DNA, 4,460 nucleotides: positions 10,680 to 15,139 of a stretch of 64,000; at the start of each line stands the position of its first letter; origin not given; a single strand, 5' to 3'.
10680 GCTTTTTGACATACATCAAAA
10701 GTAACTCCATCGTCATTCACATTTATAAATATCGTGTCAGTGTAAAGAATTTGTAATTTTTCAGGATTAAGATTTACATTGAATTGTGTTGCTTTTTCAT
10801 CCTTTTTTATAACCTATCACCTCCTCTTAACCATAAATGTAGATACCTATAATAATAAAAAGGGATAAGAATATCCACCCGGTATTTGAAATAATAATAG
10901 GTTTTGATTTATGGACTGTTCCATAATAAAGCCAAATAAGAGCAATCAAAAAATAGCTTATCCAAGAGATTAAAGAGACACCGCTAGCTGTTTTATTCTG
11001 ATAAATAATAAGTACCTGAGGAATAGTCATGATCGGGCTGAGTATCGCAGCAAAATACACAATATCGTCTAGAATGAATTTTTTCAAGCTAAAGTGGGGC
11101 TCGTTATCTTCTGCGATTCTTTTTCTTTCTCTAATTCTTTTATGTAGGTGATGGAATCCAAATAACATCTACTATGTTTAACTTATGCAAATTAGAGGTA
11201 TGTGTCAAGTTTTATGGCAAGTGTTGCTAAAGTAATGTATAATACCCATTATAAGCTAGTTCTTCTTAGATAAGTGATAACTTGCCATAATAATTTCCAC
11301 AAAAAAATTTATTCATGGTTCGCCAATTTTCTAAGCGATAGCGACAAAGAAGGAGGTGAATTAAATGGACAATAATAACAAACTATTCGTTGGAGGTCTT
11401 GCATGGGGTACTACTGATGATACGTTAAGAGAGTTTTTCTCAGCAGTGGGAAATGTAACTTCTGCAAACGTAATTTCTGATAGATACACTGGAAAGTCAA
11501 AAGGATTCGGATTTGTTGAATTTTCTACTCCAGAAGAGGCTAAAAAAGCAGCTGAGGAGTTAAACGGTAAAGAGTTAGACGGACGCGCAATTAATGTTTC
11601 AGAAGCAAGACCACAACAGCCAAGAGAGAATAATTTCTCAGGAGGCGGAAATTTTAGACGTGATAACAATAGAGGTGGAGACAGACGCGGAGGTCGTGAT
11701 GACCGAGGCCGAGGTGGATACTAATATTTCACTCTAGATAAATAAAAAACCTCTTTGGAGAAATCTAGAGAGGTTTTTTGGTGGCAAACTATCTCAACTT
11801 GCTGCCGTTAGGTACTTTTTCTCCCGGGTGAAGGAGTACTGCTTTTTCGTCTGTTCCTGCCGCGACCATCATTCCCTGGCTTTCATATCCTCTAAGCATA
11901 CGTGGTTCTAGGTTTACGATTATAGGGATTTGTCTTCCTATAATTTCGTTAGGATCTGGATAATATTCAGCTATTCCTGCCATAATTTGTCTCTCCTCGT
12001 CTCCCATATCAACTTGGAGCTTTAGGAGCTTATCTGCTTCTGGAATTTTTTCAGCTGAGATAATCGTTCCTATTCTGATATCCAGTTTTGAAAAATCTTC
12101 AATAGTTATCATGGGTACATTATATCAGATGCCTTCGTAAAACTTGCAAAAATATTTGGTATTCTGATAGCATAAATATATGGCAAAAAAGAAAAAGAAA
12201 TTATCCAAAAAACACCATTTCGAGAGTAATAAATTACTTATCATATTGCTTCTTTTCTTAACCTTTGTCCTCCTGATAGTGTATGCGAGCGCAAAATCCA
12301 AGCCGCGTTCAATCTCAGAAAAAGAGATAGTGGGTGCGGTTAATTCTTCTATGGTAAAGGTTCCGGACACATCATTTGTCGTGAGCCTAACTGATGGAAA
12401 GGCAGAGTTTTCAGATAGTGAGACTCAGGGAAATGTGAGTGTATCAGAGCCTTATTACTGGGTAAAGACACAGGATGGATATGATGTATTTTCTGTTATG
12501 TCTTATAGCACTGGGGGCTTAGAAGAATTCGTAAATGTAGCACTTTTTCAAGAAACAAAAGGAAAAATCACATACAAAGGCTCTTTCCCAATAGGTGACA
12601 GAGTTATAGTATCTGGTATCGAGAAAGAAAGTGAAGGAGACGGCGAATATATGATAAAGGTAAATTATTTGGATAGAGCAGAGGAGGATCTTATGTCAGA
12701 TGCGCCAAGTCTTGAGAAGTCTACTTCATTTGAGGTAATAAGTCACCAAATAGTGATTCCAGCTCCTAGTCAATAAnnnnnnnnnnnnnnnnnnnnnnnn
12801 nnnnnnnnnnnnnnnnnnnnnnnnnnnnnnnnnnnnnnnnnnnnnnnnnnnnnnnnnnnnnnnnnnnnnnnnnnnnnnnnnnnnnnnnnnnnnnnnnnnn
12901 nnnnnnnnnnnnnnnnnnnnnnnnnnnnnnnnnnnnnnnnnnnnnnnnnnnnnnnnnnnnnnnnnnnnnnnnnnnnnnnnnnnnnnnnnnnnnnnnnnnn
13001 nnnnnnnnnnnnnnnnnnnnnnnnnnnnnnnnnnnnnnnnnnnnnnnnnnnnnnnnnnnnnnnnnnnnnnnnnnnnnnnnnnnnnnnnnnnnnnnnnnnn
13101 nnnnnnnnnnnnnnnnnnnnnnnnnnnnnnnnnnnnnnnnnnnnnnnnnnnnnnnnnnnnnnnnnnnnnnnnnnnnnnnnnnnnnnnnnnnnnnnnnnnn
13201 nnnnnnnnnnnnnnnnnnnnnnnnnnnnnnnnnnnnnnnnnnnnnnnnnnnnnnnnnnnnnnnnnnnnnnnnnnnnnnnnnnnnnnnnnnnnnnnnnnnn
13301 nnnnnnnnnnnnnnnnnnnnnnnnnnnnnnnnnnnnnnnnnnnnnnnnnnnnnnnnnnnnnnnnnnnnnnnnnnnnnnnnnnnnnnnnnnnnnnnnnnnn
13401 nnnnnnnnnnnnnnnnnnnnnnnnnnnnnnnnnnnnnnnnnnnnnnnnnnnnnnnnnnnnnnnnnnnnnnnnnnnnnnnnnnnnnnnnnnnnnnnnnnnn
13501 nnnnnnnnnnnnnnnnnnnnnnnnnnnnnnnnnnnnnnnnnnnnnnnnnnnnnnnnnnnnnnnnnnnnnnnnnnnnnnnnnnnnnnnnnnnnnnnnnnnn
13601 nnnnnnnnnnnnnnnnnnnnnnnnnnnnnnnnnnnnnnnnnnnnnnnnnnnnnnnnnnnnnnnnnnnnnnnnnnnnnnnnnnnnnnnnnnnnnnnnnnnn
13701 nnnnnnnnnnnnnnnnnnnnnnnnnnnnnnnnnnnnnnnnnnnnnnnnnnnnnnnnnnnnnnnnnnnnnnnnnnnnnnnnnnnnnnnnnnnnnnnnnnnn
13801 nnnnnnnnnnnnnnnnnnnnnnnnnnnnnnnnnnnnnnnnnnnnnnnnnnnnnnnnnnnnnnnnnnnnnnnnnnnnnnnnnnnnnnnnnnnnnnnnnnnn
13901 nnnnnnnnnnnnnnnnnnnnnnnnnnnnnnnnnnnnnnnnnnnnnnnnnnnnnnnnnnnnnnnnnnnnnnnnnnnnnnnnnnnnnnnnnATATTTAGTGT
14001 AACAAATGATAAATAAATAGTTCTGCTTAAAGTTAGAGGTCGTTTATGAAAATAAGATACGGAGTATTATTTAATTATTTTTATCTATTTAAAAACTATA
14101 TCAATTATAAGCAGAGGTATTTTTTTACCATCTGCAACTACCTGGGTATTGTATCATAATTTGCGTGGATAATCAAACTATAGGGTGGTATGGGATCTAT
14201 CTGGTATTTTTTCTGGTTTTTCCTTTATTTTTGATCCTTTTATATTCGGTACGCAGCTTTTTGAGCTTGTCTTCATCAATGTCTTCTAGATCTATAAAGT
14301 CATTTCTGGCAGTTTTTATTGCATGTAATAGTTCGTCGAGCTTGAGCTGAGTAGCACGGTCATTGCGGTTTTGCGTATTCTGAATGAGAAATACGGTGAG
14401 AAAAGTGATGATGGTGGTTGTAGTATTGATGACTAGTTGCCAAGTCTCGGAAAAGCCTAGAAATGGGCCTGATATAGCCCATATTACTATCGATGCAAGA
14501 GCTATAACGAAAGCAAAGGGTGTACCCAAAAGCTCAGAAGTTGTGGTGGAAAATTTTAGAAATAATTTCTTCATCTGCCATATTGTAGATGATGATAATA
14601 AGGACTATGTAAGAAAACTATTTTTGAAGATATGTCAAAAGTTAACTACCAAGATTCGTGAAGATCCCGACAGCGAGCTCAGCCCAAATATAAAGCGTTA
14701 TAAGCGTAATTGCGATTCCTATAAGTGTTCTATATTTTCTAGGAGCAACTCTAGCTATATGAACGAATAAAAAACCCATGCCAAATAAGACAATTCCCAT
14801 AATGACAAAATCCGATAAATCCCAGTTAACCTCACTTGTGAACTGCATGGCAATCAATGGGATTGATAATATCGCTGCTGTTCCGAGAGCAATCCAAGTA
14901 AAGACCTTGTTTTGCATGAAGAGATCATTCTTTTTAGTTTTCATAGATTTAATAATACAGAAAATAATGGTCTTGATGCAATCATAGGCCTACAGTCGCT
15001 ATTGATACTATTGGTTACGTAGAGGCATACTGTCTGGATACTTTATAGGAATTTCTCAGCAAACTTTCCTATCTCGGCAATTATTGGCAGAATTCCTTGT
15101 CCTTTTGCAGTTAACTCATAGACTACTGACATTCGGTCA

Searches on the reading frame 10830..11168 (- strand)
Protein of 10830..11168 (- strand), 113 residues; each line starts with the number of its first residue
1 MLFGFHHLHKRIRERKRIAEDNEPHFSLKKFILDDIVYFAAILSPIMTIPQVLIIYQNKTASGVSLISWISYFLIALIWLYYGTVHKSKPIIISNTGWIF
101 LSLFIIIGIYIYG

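Call 80: search_protein_families(library=pfam, proteins=[window:10830-11168:-], max_evalue=0.1)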
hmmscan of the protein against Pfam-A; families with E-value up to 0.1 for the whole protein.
window:10830-11168:- (113 aa): 2 families
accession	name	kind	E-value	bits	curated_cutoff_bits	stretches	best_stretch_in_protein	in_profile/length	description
PF03083.21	MtN3_slv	-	1.2e-06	28.9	23.7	1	39-112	12-82/87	Sugar efflux transporter for intercellular exchange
PF04193.19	PQ-loop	-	0.0017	18.5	22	1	38-85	7-54/61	PQ loop repeat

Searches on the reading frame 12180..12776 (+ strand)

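Call 59: search_protein_families(library=pfam, proteins=[window:12180-12776:+], max_evalue=0.001)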
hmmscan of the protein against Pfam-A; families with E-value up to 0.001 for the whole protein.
window:12180-12776:+ (198 aa): 0 families

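Call 80: search_protein_families(library=pfam, proteins=[window:12180-12776:+], max_evalue=0.1)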
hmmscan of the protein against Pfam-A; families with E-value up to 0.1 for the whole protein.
window:12180-12776:+ (198 aa): 1 family
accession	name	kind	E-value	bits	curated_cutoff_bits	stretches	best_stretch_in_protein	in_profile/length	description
PF07675.18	Cleaved_Adhesin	-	0.098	13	21.4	0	91-130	80-123/174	Cleaved Adhesin Domain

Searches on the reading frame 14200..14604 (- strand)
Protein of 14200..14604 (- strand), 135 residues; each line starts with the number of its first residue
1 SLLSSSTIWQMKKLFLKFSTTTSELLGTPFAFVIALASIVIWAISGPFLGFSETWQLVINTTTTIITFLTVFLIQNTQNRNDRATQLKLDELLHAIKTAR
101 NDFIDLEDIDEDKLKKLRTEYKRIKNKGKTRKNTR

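Call 80: search_protein_families(library=pfam, proteins=[window:14200-14604:-], max_evalue=0.1)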
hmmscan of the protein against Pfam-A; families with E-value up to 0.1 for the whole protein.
window:14200-14604:- (135 aa): 1 family
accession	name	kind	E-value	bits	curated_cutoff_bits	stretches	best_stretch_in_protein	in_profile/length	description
PF04120.17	Iron_permease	-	1.3e-47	161.2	25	1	15-134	1-120/128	Low affinity iron permease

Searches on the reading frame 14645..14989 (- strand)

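Call 80: search_protein_families(library=pfam, proteins=[window:14645-14989:-], max_evalue=0.1)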
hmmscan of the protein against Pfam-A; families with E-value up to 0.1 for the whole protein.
window:14645-14989:- (115 aa): 2 families
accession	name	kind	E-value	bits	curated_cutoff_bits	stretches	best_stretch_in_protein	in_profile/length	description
PF17453.7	Sigma_M_inh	-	0.0015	19.4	25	1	23-103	6-84/96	Sigma-M inhibitor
PF19609.4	DUF6114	-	0.096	13.8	27.9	0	32-110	15-88/106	Family of unknown function (DUF6114)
